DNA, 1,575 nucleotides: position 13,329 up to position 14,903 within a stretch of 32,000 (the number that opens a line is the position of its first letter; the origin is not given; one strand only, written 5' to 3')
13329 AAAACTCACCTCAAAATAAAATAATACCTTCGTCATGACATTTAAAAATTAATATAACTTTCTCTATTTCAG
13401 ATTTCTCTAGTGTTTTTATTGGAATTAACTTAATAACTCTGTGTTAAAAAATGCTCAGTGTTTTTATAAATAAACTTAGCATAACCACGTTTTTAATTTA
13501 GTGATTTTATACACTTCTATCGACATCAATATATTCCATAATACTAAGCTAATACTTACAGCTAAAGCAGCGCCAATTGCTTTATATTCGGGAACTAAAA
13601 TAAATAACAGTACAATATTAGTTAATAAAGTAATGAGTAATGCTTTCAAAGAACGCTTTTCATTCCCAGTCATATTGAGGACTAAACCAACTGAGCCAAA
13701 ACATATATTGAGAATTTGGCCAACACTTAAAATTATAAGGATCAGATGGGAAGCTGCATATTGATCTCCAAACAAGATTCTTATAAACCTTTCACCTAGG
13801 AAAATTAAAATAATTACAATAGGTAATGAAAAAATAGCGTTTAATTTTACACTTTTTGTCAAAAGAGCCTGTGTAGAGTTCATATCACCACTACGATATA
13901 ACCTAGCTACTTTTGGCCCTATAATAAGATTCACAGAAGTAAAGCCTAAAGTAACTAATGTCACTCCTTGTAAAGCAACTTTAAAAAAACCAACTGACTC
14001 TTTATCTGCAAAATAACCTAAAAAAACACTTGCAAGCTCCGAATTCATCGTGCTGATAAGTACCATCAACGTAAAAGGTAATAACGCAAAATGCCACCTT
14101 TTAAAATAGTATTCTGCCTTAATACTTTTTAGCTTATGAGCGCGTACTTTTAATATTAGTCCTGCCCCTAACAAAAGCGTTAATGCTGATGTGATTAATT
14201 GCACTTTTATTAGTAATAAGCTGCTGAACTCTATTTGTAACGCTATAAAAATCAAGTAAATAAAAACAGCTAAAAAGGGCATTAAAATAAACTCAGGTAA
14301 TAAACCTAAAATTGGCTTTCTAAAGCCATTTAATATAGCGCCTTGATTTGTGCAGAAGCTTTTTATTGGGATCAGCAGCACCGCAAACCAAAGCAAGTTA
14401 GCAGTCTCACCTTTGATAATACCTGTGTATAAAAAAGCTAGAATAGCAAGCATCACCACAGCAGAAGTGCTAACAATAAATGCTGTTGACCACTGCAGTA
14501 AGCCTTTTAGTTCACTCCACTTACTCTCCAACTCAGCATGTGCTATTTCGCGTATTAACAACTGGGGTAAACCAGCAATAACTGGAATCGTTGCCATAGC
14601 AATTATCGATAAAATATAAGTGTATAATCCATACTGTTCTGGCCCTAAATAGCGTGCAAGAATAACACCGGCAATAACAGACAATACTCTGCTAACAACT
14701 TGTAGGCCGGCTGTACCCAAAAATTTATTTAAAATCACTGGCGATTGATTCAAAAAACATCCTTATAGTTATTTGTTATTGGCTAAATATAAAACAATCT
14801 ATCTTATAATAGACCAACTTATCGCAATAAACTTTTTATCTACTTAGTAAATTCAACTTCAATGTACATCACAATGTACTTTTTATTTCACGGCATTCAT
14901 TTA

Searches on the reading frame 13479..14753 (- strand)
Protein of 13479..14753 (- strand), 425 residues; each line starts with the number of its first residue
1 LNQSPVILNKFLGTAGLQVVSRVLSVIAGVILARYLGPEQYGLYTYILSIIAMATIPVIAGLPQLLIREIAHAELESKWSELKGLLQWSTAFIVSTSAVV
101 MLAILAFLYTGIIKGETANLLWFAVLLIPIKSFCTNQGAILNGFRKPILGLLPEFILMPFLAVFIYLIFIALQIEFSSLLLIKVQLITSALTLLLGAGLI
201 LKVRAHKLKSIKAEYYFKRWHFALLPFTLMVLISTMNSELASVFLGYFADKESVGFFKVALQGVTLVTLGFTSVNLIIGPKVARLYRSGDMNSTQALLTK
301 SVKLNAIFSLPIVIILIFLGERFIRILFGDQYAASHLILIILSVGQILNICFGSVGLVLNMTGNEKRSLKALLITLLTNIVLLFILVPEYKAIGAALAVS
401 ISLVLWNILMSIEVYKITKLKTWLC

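Call 11: search_protein_families(library=pfam, proteins=[window:13479-14753:-], max_evalue=0.001)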
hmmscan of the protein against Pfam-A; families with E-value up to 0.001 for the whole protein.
window:13479-14753:- (425 aa): 4 families
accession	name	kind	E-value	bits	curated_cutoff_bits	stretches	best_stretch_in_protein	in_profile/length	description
PF13440.11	Polysacc_synt_3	-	2.3e-15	57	23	1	31-334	1-290/293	Polysaccharide biosynthesis protein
PF01943.22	Polysacc_synt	-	1.4e-14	54.7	28.2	1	10-272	4-259/274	Polysaccharide biosynthesis protein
PF01554.23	MatE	-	1.4e-06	28.5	24.9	1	226-385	1-161/161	MatE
PF03023.19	MurJ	-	3.9e-06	26.2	27.4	1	240-410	218-395/451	Lipid II flippase MurJ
